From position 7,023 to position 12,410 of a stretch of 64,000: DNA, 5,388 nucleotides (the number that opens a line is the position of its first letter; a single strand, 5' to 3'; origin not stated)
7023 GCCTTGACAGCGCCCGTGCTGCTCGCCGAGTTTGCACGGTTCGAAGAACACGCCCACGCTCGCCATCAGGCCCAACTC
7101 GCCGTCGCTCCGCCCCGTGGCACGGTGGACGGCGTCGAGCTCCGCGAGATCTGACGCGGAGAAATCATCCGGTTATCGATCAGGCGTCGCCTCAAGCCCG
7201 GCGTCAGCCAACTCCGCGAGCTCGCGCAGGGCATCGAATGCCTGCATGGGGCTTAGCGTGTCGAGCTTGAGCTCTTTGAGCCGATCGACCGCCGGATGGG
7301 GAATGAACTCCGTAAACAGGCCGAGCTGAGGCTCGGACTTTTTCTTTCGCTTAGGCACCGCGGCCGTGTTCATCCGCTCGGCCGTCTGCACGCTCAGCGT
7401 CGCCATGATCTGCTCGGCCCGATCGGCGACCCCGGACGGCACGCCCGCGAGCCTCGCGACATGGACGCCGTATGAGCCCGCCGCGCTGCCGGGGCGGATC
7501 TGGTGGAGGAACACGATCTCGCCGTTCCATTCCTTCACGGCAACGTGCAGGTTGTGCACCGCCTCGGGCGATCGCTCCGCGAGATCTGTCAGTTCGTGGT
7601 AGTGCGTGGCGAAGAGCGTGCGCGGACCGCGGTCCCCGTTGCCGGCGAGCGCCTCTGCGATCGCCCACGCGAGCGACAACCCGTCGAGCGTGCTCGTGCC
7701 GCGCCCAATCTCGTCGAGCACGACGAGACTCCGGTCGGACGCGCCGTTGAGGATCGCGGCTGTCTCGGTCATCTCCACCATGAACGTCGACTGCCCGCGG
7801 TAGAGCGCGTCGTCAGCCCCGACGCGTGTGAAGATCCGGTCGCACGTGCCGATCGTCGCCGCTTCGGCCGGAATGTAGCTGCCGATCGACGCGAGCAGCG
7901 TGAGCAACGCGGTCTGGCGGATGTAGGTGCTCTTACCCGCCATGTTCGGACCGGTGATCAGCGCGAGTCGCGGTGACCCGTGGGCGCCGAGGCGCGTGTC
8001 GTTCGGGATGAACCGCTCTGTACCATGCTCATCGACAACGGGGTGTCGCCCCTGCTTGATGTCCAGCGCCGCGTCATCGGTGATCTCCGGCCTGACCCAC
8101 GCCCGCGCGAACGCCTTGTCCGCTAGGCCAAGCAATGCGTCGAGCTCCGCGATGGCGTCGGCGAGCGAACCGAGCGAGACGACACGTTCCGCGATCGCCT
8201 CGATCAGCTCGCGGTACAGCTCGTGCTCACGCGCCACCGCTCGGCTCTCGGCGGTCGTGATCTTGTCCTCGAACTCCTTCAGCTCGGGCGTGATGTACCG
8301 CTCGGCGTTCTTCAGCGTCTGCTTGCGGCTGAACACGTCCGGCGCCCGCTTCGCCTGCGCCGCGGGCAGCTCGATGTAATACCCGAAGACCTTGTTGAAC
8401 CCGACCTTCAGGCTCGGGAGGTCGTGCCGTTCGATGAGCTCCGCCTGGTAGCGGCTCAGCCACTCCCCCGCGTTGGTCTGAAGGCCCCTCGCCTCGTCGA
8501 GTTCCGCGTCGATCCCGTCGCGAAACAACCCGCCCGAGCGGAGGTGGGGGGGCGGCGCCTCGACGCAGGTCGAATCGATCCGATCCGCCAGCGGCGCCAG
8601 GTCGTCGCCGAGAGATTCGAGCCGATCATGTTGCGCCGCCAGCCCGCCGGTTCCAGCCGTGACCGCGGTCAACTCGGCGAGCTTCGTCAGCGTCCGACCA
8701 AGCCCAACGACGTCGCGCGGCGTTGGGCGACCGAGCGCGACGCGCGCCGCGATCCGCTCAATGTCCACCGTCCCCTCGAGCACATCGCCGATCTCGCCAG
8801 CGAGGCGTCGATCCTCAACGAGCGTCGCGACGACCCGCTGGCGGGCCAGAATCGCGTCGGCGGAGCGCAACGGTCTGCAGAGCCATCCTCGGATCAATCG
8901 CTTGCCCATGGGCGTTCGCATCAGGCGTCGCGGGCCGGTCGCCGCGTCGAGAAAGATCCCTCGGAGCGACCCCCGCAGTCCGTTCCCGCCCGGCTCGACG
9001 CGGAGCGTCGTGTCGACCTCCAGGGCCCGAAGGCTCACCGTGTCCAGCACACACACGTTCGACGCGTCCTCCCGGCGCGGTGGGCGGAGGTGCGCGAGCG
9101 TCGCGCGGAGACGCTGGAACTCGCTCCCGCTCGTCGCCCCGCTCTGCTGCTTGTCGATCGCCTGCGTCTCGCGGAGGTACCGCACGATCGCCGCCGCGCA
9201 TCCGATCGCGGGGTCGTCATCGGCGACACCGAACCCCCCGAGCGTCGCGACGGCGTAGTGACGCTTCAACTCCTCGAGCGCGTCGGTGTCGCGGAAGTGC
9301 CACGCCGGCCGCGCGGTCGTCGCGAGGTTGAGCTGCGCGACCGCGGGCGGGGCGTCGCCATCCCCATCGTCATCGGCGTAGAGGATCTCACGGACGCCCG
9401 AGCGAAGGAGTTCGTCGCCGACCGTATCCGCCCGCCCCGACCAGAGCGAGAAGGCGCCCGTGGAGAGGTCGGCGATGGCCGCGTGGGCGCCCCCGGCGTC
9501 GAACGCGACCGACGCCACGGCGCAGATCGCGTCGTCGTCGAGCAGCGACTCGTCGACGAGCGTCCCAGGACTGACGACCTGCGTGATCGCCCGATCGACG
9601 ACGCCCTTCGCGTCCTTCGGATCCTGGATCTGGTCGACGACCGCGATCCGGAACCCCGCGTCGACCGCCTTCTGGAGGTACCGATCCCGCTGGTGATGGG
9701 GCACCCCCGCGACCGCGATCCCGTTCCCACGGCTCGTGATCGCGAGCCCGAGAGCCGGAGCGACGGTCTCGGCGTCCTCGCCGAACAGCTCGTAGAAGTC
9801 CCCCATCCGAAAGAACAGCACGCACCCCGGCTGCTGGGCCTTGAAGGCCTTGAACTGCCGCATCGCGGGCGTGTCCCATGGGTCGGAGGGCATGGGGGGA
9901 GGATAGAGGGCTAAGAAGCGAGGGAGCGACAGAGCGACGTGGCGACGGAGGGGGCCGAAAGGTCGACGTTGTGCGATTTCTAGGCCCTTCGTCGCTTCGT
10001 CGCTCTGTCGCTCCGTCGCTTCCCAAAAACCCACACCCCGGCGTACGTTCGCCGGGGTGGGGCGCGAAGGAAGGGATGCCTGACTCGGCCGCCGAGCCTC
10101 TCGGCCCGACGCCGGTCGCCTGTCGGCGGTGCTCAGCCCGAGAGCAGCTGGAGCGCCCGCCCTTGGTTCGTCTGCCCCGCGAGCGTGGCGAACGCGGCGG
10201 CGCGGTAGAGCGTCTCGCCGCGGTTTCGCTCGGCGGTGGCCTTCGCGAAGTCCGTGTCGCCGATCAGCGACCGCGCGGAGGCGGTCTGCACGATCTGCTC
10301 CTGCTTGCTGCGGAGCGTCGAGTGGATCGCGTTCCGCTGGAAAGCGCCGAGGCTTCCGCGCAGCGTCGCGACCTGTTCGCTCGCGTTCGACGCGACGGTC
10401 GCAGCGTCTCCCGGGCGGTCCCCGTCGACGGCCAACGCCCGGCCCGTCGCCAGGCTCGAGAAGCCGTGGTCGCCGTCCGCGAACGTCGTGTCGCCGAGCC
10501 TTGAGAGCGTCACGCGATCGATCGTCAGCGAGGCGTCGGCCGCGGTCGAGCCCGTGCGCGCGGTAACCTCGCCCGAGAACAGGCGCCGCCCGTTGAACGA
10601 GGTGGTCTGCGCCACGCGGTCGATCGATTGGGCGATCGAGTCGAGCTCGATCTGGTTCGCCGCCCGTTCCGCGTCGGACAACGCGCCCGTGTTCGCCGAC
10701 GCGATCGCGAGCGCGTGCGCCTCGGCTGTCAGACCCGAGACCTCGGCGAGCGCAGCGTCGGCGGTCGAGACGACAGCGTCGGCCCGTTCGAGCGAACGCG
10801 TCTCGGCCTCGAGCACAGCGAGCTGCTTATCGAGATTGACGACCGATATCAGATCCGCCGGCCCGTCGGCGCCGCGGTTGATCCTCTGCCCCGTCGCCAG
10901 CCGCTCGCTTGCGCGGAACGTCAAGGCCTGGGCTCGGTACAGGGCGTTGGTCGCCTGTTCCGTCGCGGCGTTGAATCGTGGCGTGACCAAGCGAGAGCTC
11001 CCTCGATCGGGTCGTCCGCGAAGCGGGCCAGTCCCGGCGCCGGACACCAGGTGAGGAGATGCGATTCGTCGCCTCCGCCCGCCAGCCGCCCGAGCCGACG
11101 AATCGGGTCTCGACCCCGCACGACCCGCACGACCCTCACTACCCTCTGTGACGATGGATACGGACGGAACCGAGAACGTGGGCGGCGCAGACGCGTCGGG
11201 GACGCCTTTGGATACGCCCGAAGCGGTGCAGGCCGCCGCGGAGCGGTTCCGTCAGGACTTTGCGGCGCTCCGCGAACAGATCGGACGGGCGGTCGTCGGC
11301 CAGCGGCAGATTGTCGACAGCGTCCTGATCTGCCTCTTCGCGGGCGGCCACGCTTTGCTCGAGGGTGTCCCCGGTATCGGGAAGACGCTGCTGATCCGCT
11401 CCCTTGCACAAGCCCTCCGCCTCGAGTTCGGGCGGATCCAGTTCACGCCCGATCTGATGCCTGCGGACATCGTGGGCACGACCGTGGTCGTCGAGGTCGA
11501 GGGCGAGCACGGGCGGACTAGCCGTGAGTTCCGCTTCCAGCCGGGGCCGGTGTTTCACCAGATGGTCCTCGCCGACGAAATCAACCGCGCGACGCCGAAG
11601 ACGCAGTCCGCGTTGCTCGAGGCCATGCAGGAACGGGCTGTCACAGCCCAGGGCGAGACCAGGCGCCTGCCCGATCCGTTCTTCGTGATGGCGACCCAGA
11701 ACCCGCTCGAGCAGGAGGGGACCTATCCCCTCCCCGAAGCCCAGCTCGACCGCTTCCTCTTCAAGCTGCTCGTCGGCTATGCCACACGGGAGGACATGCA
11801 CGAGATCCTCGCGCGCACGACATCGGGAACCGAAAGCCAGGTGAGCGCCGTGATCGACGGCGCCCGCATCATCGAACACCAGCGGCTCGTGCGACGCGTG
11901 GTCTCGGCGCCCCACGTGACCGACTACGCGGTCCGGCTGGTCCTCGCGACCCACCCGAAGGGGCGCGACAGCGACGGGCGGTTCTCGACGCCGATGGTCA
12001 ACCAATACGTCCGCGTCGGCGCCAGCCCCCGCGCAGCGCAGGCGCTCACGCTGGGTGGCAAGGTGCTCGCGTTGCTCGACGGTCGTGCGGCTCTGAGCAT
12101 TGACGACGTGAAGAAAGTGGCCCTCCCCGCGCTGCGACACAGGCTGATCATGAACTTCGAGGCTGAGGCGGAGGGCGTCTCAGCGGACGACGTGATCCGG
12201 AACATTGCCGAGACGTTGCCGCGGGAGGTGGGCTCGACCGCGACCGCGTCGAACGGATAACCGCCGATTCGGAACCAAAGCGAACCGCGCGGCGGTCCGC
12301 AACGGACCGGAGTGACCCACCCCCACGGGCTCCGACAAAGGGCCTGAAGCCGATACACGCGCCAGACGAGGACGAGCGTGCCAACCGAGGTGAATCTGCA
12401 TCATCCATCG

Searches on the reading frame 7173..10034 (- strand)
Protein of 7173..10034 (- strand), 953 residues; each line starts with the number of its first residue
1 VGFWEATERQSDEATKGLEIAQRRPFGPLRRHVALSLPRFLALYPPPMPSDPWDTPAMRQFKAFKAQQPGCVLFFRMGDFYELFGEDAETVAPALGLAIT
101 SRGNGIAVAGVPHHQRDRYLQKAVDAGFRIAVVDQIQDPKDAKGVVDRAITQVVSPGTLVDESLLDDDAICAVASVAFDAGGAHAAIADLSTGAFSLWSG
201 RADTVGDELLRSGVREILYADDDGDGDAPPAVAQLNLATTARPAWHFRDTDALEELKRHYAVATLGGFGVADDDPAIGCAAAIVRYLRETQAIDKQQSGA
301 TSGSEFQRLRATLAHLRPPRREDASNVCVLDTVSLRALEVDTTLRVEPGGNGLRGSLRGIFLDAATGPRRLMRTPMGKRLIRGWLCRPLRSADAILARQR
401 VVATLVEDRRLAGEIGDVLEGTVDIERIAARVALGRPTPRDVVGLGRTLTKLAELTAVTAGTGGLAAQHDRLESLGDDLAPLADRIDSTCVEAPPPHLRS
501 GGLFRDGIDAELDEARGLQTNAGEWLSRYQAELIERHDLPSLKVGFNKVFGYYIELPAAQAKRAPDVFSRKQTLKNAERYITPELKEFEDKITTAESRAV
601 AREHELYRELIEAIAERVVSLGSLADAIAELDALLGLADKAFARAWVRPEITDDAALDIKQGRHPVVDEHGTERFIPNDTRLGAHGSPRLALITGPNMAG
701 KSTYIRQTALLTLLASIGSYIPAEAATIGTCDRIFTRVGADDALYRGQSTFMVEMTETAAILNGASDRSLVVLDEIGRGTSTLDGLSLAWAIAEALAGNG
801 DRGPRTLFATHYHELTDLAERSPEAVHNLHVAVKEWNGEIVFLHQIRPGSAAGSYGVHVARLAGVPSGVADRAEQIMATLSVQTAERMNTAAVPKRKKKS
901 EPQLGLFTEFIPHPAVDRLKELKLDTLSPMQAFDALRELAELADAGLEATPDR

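Call 58: search_protein_families(library=pfam, proteins=[window:7173-10034:-], max_evalue=0.0001)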
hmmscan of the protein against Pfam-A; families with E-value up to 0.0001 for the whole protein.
window:7173-10034:- (953 aa): 5 families
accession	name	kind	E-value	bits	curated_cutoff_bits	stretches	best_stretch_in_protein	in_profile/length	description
PF00488.27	MutS_V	-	4e-78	262.2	30.2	1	692-880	2-187/188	MutS domain V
PF01624.25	MutS_I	-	2.9e-35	121.3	20.6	1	55-162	1-112/113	MutS domain I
PF05192.23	MutS_III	-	9.2e-34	117.9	34.1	1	373-638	29-194/194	MutS domain III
PF05190.23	MutS_IV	-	8.9e-27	93.6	22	1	507-597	1-91/92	MutS family domain IV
PF05188.22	MutS_II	-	7.1e-14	52.8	25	1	174-291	4-125/133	MutS domain II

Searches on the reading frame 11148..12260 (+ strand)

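Call 58: search_protein_families(library=pfam, proteins=[window:11148-12260:+], max_evalue=0.0001)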
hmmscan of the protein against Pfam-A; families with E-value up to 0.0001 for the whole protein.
window:11148-12260:+ (370 aa): 5 families
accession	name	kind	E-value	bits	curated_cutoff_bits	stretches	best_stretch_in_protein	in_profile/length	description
PF07726.17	AAA_3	-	5.8e-62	207.8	27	1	68-205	1-131/131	ATPase family associated with various cellular activities (AAA)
PF17863.7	AAA_lid_2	-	3.3e-18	65.6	22.7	1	284-353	5-74/74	AAA lid domain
PF07728.20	AAA_5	-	6.2e-14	52.6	22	1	69-203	2-139/139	AAA domain (dynein-related subfamily)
PF20030.5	bpMoxR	-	7.1e-14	51.8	27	1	42-225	7-182/205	MoxR domain in the MoxR-vWA-beta-propeller ternary systems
PF00004.35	AAA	-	6.2e-06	27.1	21.2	1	70-186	2-111/131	ATPase family associated with various cellular activities (AAA)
